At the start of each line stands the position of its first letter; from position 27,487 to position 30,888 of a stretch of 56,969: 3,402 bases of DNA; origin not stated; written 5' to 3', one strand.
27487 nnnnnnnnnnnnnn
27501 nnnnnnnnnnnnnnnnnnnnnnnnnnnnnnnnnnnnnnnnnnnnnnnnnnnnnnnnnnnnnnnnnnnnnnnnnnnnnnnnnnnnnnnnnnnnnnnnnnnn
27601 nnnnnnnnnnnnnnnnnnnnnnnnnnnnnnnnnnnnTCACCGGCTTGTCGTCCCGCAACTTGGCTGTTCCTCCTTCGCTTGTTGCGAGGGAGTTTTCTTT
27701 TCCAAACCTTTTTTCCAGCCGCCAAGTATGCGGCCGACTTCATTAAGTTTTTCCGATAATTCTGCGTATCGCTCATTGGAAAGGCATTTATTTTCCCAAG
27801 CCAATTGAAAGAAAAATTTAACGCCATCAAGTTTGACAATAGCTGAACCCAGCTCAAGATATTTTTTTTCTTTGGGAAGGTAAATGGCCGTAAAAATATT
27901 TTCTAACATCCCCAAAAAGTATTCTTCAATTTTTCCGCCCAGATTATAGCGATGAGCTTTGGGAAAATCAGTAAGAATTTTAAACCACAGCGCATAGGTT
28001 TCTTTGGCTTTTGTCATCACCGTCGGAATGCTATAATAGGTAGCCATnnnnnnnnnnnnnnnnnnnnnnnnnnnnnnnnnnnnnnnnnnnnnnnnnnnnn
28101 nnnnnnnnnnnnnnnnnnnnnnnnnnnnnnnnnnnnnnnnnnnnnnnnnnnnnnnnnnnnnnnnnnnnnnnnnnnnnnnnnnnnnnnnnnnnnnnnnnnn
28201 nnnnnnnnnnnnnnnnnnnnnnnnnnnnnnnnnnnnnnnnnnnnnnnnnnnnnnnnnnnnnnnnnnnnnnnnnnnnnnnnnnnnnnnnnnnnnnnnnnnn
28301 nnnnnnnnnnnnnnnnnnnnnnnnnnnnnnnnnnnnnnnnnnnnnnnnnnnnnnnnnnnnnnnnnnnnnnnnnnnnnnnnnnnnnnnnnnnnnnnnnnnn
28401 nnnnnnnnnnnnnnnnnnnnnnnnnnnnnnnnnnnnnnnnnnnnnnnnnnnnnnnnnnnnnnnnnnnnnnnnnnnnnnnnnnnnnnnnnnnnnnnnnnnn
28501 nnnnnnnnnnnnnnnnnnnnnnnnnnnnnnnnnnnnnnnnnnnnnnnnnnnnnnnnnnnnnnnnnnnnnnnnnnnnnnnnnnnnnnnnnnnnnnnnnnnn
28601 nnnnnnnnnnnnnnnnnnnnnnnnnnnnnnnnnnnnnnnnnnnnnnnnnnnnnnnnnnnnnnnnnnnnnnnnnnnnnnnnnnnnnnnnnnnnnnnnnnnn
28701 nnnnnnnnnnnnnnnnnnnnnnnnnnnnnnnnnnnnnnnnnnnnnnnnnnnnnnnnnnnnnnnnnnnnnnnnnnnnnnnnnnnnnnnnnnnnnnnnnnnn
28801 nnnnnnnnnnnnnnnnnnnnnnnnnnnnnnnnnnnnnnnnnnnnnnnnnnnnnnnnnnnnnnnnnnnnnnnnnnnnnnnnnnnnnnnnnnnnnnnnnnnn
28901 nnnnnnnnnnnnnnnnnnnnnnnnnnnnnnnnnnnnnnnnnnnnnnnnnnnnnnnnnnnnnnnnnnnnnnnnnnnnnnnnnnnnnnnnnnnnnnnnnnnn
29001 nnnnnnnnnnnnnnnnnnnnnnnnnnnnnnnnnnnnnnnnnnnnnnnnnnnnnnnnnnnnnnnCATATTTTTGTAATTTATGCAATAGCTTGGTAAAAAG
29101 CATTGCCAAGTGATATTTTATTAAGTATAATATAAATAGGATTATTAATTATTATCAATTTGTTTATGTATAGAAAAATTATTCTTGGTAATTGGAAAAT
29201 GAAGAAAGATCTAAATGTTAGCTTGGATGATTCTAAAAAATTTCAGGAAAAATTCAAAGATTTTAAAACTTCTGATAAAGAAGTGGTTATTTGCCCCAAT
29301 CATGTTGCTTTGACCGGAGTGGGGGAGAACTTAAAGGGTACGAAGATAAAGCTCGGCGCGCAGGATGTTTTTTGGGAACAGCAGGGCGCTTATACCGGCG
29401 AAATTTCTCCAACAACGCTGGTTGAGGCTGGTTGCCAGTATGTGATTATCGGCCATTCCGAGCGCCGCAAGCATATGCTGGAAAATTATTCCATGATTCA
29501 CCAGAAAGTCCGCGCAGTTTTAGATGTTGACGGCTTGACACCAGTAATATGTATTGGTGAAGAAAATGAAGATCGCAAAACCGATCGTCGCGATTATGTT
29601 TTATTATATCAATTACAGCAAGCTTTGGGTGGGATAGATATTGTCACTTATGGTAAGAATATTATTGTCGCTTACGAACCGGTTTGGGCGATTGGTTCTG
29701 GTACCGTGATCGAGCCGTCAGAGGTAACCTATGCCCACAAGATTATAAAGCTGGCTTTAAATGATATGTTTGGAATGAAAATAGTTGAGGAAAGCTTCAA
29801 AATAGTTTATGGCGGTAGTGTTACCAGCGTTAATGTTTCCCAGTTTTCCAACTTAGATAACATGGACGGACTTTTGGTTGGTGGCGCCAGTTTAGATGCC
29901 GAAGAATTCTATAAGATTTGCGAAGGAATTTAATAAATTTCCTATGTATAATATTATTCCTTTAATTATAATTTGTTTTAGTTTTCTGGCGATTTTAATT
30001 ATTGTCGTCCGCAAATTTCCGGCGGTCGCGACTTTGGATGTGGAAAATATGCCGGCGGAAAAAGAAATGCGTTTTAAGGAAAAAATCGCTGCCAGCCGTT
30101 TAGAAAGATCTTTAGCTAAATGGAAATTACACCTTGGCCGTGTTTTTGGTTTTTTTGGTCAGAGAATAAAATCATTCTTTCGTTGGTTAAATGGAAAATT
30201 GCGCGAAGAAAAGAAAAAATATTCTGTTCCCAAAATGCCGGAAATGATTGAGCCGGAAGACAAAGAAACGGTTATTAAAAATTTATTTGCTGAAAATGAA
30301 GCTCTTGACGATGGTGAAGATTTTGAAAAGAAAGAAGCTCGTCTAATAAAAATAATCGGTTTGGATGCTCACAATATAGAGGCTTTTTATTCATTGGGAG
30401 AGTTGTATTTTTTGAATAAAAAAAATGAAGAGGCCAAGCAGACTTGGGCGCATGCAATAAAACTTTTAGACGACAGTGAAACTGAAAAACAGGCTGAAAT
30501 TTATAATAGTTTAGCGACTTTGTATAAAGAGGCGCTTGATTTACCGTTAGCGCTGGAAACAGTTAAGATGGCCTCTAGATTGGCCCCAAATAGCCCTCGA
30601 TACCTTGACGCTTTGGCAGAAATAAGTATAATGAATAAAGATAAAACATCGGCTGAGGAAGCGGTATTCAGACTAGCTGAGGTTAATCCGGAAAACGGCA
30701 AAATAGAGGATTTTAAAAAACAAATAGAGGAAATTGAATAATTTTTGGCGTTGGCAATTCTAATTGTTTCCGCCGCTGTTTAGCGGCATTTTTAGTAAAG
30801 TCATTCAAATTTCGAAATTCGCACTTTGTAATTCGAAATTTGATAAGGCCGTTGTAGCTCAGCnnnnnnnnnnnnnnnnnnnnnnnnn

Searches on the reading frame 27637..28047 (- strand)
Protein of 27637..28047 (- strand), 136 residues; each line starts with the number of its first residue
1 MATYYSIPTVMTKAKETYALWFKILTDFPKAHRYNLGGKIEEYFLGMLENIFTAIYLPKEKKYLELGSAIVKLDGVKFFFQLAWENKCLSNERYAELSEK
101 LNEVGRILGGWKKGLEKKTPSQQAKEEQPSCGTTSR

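Call 5: search_protein_families(library=pfam, proteins=[window:27637-28047:-], max_evalue=0.1)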
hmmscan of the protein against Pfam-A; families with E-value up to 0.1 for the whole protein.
window:27637-28047:- (136 aa): 2 families
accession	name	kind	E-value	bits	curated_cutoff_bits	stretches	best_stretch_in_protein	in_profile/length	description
PF22296.2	bAvd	-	3.6e-14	53.6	40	1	17-114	10-106/107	bAvd-like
PF05635.17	23S_rRNA_IVP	-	0.0018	18.9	33.8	1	10-109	5-105/106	23S rRNA-intervening sequence protein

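Call 6: search_protein_families(library=ncbifam, proteins=[window:27637-28047:-], max_evalue=0.1)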
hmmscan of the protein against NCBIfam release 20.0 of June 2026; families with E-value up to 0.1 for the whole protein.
window:27637-28047:- (136 aa): 2 families
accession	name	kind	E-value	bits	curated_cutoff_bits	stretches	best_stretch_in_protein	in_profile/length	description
NF033474.1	DivGenRetAVD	equivalog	7.9e-20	71.1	80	1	10-113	3-104/104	diversity-generating retroelement protein Avd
TIGR02436.1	TIGR02436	subfamily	0.031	14.5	24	1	12-113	3-106/109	four helix bundle protein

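Call 40: search_solved_structures(query=window:27637-28047:-, max_evalue=0.1)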
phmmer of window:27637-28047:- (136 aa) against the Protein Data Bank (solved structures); distinct sequences matched with E-value up to 0.1: 1.
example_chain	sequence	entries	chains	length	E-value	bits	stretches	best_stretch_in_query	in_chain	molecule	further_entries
2bl8_A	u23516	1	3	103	0.083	16.1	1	48-109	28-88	ENTEROCINE A IMMUNITY PROTEIN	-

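Call 64: search_protein_families(library=phrogs, proteins=[window:27637-28047:-], max_evalue=0.01)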
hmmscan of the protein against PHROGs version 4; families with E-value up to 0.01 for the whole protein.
window:27637-28047:- (136 aa): 1 family
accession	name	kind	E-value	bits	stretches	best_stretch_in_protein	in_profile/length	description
phrog_3206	-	DNA, RNA and nucleotide metabolism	3.2e-20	73.3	1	10-128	18-137/154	Avd protein of DGR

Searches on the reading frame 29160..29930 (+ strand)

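Call 65: search_protein_families(library=pfam, proteins=[window:29160-29930:+], max_evalue=0.001)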
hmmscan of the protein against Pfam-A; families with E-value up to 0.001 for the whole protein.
window:29160-29930:+ (257 aa): 1 family
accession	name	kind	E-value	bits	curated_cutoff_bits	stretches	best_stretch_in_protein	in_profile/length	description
PF00121.24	TIM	-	1.1e-74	251.5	20.1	1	6-255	1-243/245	Triosephosphate isomerase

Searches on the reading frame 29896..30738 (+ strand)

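Call 65: search_protein_families(library=pfam, proteins=[window:29896-30738:+], max_evalue=0.001)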
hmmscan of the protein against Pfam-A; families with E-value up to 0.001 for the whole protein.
window:29896-30738:+ (281 aa): 6 families
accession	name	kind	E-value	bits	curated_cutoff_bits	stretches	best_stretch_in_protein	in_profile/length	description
PF23914.1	TPR_CcmH_CycH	-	7.6e-06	26.3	42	0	139-195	99-155/158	Cytochrome c-type biogenesis protein H TPR domain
PF13431.12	TPR_17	-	1.5e-05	25.3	24.4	0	157-182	9-34/34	Tetratricopeptide repeat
PF14559.12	TPR_19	-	1.6e-05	25.6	25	0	187-243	10-68/68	Tetratricopeptide repeat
PF07719.23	TPR_2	-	3.5e-05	24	27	0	162-191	2-31/34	Tetratricopeptide repeat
PF00515.34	TPR_1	-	4.1e-05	23.6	27.8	0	162-190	2-30/34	Tetratricopeptide repeat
PF13424.12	TPR_12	-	9e-05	23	30.1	1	163-230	5-75/77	Tetratricopeptide repeat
